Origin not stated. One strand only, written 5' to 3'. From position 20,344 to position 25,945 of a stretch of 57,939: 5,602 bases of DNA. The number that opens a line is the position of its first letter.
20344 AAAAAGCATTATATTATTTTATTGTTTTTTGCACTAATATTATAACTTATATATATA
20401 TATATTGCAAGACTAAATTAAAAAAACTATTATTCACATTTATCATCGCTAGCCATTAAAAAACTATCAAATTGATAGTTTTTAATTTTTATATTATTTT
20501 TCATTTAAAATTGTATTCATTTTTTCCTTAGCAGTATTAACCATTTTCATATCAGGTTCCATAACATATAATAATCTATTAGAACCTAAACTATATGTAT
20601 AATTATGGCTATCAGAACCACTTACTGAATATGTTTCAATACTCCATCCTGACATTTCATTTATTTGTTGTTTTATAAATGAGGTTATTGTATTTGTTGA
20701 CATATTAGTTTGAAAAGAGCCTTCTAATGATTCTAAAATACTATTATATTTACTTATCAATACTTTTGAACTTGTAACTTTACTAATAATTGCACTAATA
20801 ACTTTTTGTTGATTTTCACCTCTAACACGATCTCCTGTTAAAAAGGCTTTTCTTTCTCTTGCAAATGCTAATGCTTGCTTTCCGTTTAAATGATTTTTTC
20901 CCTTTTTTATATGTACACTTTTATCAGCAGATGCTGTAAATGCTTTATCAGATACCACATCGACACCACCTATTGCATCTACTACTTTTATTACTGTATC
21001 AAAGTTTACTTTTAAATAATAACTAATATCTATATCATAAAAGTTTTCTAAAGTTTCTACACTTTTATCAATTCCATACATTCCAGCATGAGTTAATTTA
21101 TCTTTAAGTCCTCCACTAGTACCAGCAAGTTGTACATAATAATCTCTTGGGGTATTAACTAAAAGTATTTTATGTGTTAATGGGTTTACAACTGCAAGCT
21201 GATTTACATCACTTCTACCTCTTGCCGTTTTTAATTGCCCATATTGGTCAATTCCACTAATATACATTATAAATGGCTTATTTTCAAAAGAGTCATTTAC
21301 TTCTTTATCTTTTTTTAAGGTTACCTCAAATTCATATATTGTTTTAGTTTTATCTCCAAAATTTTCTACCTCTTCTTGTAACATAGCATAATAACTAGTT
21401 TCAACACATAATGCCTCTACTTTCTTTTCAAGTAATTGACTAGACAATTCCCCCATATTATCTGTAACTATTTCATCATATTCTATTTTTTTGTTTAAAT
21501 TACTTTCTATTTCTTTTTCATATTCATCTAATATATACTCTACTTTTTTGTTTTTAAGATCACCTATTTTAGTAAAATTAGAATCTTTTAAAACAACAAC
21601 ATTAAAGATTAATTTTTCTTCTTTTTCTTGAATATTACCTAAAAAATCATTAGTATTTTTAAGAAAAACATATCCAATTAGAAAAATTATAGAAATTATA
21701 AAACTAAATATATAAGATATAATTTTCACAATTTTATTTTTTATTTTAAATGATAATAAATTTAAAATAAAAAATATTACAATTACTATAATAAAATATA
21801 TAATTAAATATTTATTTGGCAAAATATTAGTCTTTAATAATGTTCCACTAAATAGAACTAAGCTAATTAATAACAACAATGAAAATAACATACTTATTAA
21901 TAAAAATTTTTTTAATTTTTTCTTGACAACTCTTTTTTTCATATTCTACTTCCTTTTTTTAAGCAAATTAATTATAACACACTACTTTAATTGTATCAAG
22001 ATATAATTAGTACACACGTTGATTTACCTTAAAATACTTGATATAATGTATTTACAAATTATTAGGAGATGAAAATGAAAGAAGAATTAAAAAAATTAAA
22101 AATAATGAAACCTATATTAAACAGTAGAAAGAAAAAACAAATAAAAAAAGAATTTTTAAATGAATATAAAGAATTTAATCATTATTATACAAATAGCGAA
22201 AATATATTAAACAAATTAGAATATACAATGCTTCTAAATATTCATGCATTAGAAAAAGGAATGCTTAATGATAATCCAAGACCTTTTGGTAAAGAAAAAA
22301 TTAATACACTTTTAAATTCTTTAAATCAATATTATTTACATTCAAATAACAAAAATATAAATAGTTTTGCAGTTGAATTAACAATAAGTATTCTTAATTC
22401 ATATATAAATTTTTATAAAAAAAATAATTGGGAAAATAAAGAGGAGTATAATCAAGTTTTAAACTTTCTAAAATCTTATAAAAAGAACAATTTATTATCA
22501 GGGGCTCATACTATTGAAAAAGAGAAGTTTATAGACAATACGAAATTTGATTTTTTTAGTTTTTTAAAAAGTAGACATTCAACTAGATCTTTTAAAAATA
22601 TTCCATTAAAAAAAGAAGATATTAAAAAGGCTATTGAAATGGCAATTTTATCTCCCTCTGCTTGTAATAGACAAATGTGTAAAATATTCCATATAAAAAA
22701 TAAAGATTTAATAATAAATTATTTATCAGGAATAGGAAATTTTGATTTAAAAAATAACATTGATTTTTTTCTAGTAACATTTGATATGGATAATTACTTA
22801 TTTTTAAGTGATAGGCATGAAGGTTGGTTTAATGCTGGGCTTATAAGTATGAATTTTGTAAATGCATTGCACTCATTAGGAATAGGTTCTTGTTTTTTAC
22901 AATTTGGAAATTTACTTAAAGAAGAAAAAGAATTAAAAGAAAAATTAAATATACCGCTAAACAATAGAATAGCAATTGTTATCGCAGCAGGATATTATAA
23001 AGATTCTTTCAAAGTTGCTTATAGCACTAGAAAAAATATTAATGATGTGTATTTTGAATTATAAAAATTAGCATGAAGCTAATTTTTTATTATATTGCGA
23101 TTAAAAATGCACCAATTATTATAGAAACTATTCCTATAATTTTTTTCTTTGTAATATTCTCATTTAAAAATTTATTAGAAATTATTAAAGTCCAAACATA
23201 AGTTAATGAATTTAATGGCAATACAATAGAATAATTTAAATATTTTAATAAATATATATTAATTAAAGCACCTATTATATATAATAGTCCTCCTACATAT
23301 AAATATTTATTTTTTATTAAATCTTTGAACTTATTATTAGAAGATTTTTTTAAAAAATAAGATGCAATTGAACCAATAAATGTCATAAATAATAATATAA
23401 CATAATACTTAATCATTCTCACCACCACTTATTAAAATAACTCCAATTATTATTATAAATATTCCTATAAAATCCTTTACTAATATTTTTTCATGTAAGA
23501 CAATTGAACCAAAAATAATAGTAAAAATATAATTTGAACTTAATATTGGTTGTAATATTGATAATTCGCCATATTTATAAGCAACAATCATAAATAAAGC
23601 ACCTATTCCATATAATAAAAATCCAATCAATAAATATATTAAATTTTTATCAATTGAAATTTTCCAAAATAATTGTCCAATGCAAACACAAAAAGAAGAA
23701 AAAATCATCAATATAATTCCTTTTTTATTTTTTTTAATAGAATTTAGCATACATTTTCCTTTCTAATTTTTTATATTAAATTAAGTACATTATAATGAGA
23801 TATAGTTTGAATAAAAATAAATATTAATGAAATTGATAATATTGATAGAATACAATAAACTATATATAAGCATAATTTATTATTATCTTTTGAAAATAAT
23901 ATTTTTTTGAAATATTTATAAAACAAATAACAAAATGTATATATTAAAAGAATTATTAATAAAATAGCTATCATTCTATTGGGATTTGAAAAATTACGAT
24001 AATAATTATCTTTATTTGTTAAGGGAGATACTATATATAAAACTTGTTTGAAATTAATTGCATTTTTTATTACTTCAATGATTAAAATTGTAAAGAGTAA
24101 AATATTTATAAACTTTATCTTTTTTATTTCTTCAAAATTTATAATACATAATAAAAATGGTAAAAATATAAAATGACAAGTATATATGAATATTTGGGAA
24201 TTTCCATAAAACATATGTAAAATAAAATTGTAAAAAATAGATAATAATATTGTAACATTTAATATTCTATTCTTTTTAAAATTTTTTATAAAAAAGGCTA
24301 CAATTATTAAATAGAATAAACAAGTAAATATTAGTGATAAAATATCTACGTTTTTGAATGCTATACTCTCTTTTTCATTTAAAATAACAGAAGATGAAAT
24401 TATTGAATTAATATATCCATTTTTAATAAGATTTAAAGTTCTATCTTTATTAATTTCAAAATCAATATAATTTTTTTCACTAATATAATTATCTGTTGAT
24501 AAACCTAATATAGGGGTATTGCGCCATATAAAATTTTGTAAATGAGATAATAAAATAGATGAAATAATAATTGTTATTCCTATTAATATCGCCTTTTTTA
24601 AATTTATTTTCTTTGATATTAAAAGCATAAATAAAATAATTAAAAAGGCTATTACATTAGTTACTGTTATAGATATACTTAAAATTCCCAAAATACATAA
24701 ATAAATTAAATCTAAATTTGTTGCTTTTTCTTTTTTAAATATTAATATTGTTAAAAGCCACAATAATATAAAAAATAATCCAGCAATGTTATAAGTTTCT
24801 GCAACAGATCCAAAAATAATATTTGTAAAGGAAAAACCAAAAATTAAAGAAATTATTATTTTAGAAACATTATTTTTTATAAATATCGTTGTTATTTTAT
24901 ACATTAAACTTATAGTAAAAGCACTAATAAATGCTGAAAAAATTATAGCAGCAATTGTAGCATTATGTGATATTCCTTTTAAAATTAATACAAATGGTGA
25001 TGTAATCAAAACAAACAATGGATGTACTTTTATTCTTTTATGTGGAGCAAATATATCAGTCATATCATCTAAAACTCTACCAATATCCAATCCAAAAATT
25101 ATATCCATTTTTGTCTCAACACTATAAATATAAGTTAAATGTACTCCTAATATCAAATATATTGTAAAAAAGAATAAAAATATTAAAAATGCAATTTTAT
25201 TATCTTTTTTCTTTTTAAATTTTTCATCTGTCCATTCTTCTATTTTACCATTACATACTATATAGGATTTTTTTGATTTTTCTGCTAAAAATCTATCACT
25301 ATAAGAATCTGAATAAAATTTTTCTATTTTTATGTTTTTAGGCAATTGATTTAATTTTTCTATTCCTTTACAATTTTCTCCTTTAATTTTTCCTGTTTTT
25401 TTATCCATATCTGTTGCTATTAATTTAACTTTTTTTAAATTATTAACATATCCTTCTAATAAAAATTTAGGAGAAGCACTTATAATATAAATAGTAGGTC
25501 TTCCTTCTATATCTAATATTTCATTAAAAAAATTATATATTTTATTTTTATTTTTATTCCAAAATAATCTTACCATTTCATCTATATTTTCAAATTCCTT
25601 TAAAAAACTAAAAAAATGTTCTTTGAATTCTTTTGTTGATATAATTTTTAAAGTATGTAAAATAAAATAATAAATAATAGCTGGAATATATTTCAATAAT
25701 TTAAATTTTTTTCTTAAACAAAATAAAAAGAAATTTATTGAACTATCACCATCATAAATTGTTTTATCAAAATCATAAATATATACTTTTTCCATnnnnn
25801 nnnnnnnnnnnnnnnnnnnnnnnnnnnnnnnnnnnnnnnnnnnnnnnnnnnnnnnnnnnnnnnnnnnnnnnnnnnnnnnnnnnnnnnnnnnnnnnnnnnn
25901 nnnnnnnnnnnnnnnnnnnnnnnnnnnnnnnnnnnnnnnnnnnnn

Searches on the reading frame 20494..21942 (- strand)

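Call 6: search_protein_families(library=pfam, proteins=[window:20494-21942:-])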
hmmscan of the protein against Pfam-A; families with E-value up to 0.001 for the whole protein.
window:20494-21942:- (482 aa): 1 family
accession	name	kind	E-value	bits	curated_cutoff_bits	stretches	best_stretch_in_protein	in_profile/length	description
PF03816.19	LytR_cpsA_psr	-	3.9e-38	131.4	24.6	1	243-390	1-149/150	LytR_cpsA_psr family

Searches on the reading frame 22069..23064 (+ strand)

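Call 6: search_protein_families(library=pfam, proteins=[window:22069-23064:+])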
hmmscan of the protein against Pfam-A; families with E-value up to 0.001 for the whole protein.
window:22069-23064:+ (331 aa): 2 families
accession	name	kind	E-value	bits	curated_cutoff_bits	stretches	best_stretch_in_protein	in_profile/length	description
PF00881.29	Nitroreductase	-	2.2e-18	67.4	23.5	2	166-215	1-50/167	Nitroreductase family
PF14512.11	TM1586_NiRdase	-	1.1e-09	38.7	27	0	182-223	157-197/215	Putative TM nitroreductase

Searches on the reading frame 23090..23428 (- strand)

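Call 6: search_protein_families(library=pfam, proteins=[window:23090-23428:-])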
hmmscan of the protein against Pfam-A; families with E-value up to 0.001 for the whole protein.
window:23090-23428:- (112 aa): 4 families
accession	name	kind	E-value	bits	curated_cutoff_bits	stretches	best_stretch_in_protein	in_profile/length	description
PF00892.27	EamA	-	8.4e-13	49.2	28.2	1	9-111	31-134/135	EamA-like transporter family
PF05653.20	Mg_trans_NIPA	-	5.4e-06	26.2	26.2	1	38-111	47-120/295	Magnesium transporter NIPA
PF10639.15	TMEM234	-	0.00016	22.2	30.1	1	30-110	31-112/113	Putative transmembrane family 234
PF06195.18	DUF996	-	0.00085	20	31.3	1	5-58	72-125/138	Protein of unknown function (DUF996)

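Call 37: search_protein_families(library=ncbifam, proteins=[window:23090-23428:-], max_evalue=0.001)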
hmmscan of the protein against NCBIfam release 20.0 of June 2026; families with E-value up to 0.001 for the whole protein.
window:23090-23428:- (112 aa): 3 families
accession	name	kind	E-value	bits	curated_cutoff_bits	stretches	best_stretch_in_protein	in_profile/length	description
NF011625.2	PRK15051.1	equivalog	1.3e-06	28.6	92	1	20-110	13-107/111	4-amino-4-deoxy-L-arabinose-phosphoundecaprenol flippase subunit ArnE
TIGR03340.1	phn_DUF6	hypoth_equivalog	1.2e-05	25.1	288.15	1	9-109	179-280/281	phosphonate utilization associated putative membrane protein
NF002816.2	PRK02971.1-2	equivalog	0.00019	21.9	99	1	31-111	35-117/120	4-amino-4-deoxy-L-arabinose-phosphoundecaprenol flippase subunit ArnF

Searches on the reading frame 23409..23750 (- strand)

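Call 6: search_protein_families(library=pfam, proteins=[window:23409-23750:-])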
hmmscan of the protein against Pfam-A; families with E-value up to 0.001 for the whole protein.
window:23409-23750:- (113 aa): 2 families
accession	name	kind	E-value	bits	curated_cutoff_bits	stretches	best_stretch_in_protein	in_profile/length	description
PF00892.27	EamA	-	1.8e-11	44.9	28.2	1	16-108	44-134/135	EamA-like transporter family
PF03151.22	TPT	-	0.00027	20.9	30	1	28-109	57-137/291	Triose-phosphate Transporter family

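Call 37: search_protein_families(library=ncbifam, proteins=[window:23409-23750:-], max_evalue=0.001)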
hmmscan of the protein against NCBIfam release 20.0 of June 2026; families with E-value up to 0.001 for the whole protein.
window:23409-23750:- (113 aa): 4 families
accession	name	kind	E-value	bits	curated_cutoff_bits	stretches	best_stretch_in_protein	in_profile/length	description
TIGR00950.1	2A78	equivalog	6.6e-07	29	230.2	1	32-110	42-121/264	carboxylate/amino acid/amine transporter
NF011625.2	PRK15051.1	equivalog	7.1e-06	26.2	92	1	31-108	29-108/111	4-amino-4-deoxy-L-arabinose-phosphoundecaprenol flippase subunit ArnE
TIGR03340.1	phn_DUF6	hypoth_equivalog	9.7e-06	25.4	288.15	1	49-108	75-134/281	phosphonate utilization associated putative membrane protein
NF002816.2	PRK02971.1-2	equivalog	0.00095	19.6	99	0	33-108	40-117/120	4-amino-4-deoxy-L-arabinose-phosphoundecaprenol flippase subunit ArnF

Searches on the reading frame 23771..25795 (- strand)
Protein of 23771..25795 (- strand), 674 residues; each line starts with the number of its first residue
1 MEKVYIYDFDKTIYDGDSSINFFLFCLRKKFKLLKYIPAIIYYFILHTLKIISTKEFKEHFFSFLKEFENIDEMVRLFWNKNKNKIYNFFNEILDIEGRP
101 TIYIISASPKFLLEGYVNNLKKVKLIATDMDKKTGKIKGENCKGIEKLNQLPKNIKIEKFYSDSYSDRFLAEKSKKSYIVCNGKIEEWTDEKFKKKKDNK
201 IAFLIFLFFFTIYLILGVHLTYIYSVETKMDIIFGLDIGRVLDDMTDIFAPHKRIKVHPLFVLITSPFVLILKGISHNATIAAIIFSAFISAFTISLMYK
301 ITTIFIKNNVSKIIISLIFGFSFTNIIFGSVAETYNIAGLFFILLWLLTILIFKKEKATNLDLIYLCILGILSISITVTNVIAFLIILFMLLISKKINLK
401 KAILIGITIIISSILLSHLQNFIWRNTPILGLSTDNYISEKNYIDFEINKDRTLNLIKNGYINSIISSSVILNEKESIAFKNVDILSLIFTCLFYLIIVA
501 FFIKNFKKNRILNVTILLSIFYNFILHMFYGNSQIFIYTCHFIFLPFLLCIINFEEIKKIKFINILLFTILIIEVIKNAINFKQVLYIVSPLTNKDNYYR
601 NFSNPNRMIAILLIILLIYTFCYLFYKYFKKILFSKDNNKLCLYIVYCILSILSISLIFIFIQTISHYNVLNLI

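Call 6: search_protein_families(library=pfam, proteins=[window:23771-25795:-])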
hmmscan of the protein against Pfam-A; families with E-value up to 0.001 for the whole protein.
window:23771-25795:- (674 aa): 1 family
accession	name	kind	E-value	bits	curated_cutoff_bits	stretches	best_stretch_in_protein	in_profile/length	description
PF12710.13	HAD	-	8.3e-13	49.6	27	1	6-170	2-187/189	haloacid dehalogenase-like hydrolase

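Call 37: search_protein_families(library=ncbifam, proteins=[window:23771-25795:-], max_evalue=0.001)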
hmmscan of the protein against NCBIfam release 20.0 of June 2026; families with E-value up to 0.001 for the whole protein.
window:23771-25795:- (674 aa): 2 families
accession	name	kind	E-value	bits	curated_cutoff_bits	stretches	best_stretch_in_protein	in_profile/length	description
TIGR01490.1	HAD-SF-IB-hyp1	subfamily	8.6e-11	42.5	98.3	1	5-176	2-192/202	HAD-IB family hydrolase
TIGR01488.1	HAD-SF-IB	subfamily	6.3e-06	26.3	45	1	5-172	2-175/177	HAD-IB family phosphatase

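Call 59: search_solved_structures(query=window:23771-25795:-, max_evalue=1)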
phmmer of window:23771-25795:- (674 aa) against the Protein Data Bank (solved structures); distinct sequences matched with E-value up to 1: 0.

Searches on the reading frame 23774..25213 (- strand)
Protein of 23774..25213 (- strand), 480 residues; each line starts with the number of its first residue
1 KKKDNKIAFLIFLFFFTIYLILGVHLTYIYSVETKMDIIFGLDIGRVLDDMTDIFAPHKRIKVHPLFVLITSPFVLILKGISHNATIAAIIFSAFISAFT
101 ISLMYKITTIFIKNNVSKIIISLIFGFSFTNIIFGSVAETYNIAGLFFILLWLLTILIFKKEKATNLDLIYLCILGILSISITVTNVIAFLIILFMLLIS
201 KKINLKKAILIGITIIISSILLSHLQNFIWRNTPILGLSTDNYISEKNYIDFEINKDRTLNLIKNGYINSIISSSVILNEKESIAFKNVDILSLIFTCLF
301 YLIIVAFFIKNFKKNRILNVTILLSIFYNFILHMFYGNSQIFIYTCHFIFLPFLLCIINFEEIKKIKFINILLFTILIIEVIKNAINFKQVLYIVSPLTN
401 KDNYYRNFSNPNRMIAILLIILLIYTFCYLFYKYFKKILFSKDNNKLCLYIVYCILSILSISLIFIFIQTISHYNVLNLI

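Call 62: search_protein_families(library=pfam, proteins=[window:23774-25213:-], max_evalue=5)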
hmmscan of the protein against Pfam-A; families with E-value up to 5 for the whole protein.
window:23774-25213:- (480 aa): 1 family
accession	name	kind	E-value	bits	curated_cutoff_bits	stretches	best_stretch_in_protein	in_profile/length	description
PF11028.14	TMEM260-like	-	0.013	15.7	24.2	1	64-201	20-174/179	Protein O-mannosyl-transferase TMEM260-like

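Call 63: find_homologous_proteins(query=window:23774-25213:-, max_evalue=0.00001)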
Query window:23774-25213:- (480 aa): 4 proteins with E <= 0.00001 among 8000 candidates.
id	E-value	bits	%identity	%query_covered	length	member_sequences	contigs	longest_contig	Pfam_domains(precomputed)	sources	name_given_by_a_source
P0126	2.2e-286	968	100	100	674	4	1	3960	PF12710.14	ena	-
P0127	1.6e-102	362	42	99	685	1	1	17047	PF12710.14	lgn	-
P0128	5.7e-89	317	40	99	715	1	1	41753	PF12710.14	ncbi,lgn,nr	ncbi:MAG: HAD-IB family phosphatase [Bacilli bacterium]|nr:HAD-IB family phosphatase [Bacilli bacter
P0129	5.5e-63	232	34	99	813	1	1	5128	PF12710.14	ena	-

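Call 66: find_encoding_contigs(protein=P0126, flank=5000, max_places=10)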
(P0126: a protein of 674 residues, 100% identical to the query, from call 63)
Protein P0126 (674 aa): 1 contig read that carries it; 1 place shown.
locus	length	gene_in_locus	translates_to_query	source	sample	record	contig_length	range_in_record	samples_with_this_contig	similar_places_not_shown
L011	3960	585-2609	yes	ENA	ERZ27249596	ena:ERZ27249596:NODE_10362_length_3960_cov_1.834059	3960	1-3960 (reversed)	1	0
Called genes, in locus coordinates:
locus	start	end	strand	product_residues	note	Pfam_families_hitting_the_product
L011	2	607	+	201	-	?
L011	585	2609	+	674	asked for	PF12710:HAD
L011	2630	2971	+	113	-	PF00892:EamA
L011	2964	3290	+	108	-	PF00892:EamA, PF05653:Mg_trans_NIPA (weak)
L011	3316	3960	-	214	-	?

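Call 73: predict_structure(alignment_id=A2)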
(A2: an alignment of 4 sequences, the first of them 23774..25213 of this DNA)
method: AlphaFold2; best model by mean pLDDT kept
length: 480 residues; sequences in the alignment: 4
mean_pLDDT: 52.7   pTM: 0.46
mean pLDDT of the five models: 52.7, 48.4, 48.2, 46.8, 45.0
residues with pLDDT >= 90: 0; 70-90: 133; 50-70: 95; < 50: 252
segments of 3 or more residues with pLDDT < 50: 29-66, 131-140, 226-314, 316-370, 372-378, 380-414, 468-480
pLDDT, mean of each block of 10 residues (from residue 1): 75 79 57 41 31 28 45 54 62 73 78 72 60 39 66 80 84 76 56 72 81 70 50 33 31 28 26 29 29 42 45 48 45 38 34 36 41 47 42 34 31 48 71 76 78 79 54 34
secondary structure, 60 per line:
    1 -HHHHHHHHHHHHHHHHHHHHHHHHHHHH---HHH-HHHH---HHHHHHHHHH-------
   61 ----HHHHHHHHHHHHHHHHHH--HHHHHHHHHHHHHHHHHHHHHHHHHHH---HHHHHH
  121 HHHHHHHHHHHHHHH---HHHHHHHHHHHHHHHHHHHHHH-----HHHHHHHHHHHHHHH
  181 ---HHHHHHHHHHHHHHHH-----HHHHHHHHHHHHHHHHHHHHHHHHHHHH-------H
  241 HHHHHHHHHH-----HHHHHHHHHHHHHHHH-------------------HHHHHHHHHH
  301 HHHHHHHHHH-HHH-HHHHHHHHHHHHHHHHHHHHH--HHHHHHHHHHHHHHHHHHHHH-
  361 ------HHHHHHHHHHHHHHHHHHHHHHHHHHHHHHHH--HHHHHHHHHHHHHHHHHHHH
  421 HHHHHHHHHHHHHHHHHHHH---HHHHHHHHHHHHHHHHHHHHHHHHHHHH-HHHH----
elements in order: H2-29 H37-40 H44-53 H65-82 H85-111 H115-135 H139-160 H166-180 H184-199 H205-232 H240-250 H256-271 H291-310 H316-336 H339-359 H367-398 H401-440 H444-471 H473-476

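Call 76: fold_search(model_id=the predicted structure, library=pdb)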
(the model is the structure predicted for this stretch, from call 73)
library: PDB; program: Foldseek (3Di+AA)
matches with E <= 10: 41; with E <= 0.001: 0
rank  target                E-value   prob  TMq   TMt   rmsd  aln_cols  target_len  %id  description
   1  9o85_A                6.2e-01  0.16  0.15  0.18  22.0       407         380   13  Cryo-EM structure of KCa2.2_I/calmodulin channel in complex with rimtuzalcap (released 2025-06-18)
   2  9vub_A                7.1e-01  0.14  0.16  0.18  23.4       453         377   10  channel C complex with 3 (released 2026-03-11)
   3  9s6r_A                9.8e-01  0.54  0.30  0.36  12.2       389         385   12  Ternary cryo-EM structure of yeast ALG3 with Dol25-PP-GlcNAc2Man5, Dol25-P-Man, and Fab (released 2026-03-18)
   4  9vub_C                1.1e+00  0.12  0.16  0.18  23.7       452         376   11  channel C complex with 3 (released 2026-03-11)
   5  7xj1_B                1.2e+00  0.06  0.09  0.08  20.1       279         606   17  Structure of human TRPV3_G573S in complex with Trpvicin in C2 symmetry (released 2022-11-09)
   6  9vuc_B                1.5e+00  0.09  0.13  0.16  22.4       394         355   12  channel B complex with 2 (released 2026-03-11)
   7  9zpt_A                2.0e+00  0.10  0.15  0.19  22.5       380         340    9  Cryo-EM structure of KCa3.1_II/calmodulin channel in complex with SKA31. (released 2026-01-14)
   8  9u9z_A                2.0e+00  0.08  0.10  0.16  21.5       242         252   13  Cryo-EM structure of cyanobacterial bicarbonate transporter CmpBCD (released 2026-04-01)
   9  6cnm_A                2.1e+00  0.06  0.13  0.15  24.2       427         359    9  Cryo-EM structure of the human SK4/calmodulin channel complex (released 2018-05-02)
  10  6cnn_A                2.1e+00  0.05  0.11  0.13  27.8       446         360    8  Cryo-EM structure of the human SK4/calmodulin channel complex in the Ca2+ bound state I (released 2018-05-02)
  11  9vu9_A                2.3e+00  0.06  0.14  0.16  24.0       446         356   11  channel D complex with 4 (released 2026-03-11)
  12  9ydz_A                2.6e+00  0.08  0.14  0.18  23.3       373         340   10  Cryo EM structure of KCa3.1_R355K_II/calmodulin channel in complex with rimtuzalcap (released 2025-10-01)
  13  9eio_A                2.9e+00  0.06  0.13  0.16  24.8       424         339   12  Cryo-EM structure of the mutant KCa2.2_F244S channel (released 2025-04-23)
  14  9o5o_A                3.0e+00  0.08  0.15  0.18  21.4       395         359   11  Cryo-EM structure of the human SK2-4 chimera/calmodulin channel complex bound to a small molecule activator (released 2025-07-09)
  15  9y5q_A                3.0e+00  0.06  0.14  0.17  23.9       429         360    8  Cryo EM structure of KCa3.1_R355K_I/calmodulin channel in complex with rimtuzalcap (released 2025-10-15)
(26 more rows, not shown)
